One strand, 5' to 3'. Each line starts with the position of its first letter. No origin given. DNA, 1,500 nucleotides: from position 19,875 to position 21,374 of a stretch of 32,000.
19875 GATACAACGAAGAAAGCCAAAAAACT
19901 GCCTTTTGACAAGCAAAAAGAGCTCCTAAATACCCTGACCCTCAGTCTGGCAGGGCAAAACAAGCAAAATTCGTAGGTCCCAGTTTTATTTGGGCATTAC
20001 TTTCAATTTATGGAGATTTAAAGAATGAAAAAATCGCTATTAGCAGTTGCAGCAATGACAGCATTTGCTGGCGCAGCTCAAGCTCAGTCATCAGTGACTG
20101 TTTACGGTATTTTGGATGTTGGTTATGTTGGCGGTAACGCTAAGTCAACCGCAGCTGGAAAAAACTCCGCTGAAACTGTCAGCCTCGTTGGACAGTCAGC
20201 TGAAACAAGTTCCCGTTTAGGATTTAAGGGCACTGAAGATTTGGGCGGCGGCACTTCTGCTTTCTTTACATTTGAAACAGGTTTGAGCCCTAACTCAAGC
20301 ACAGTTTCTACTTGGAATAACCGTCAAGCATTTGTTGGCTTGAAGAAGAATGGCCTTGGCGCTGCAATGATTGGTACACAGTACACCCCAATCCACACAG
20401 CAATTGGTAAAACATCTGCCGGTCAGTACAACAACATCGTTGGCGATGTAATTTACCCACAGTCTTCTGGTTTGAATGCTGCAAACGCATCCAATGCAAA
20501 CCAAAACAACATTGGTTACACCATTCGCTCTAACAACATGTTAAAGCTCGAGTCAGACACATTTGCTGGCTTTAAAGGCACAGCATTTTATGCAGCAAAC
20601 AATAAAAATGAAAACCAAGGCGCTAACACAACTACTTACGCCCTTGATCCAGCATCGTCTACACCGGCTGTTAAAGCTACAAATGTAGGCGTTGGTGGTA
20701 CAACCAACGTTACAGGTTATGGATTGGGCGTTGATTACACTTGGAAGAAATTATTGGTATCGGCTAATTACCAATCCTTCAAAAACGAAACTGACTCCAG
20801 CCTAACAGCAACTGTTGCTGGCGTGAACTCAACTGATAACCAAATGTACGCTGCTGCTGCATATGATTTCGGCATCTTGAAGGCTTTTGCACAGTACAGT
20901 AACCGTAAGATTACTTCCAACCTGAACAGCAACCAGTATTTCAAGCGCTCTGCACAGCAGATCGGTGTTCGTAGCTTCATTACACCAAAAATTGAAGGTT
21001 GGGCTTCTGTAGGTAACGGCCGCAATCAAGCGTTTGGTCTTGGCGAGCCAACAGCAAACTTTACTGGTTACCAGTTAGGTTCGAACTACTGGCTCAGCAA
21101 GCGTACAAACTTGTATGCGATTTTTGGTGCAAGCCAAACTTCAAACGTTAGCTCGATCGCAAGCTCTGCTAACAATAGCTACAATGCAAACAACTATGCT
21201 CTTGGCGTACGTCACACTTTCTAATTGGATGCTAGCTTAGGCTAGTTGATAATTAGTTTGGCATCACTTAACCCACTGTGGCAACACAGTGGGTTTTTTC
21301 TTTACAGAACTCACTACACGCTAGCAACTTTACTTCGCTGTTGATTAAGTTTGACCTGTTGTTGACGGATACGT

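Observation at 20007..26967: A 104-nt perfectly identical porin 5' block brackets porin 1 body plus integrase island 1: candidate porin-allele replacement by site-specific integration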

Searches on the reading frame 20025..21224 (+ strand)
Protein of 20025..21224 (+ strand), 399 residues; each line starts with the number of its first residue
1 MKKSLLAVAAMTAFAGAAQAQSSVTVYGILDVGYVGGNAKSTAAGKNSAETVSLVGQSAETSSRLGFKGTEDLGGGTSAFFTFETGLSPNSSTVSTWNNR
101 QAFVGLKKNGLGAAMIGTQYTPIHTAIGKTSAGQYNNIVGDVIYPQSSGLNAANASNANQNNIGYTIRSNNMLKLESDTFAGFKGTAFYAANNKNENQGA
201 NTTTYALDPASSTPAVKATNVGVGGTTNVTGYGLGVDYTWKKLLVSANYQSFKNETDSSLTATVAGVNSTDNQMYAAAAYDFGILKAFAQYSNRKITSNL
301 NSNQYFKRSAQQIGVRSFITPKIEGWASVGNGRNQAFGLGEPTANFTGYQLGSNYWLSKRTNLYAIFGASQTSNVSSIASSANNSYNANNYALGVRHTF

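Call 7: search_protein_families(library=pfam, proteins=[window:20025-21224:+], max_evalue=0.01)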
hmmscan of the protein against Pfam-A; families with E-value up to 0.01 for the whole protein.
window:20025-21224:+ (399 aa): 1 family
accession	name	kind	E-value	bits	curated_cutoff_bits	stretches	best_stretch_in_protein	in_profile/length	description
PF13609.12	Porin_4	-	6.4e-35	121.9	27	1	7-373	1-308/310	Gram-negative porin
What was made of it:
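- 20025..21224 (+): Porin 1 (399 aa, Porin_4), at the expression site. Its body is inferred to have arrived with island 1. Pfam PF13609, E 6e-35 (call 7).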

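Call 9: find_encoding_contigs(protein=window:20025-21224:+, flank=10000, max_places=10)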
Protein window:20025-21224:+ (399 aa): 6 contigs read that carry it; 1 place shown.
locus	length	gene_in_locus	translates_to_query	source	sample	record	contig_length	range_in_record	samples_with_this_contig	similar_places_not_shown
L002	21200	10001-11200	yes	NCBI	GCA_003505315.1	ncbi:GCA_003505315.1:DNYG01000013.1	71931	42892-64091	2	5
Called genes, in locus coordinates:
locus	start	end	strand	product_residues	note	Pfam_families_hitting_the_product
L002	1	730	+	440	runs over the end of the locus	PF00815:Histidinol_dh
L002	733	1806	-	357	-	PF00155:Aminotran_1_2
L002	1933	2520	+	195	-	PF00475:IGPD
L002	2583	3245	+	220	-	PF00117:GATase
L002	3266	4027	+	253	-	PF00977:His_biosynth, PF01207:Dus (faint), PF03060:NMO (faint)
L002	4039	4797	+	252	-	PF00977:His_biosynth, PF01207:Dus (faint)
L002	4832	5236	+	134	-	PF01502:PRA-CH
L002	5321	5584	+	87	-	PF04014:MazE_antitoxin (weak)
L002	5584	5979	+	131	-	PF01850:PIN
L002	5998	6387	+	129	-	PF01503:PRA-PH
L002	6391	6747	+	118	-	PF11969:DcpS_C, PF01230:HIT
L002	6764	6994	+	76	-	PF02416:TatA_B_E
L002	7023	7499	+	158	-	PF02416:TatA_B_E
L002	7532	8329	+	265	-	PF00902:TatC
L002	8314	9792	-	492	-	PF08238:Sel1 (faint)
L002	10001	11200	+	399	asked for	PF13609:Porin_4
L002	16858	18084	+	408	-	PF13609:Porin_4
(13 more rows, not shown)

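Call 52: search_protein_families(library=ncbifam, proteins=[window:20025-21224:+], max_evalue=0.01)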
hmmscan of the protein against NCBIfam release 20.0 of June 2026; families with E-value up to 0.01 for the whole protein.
window:20025-21224:+ (399 aa): 0 families
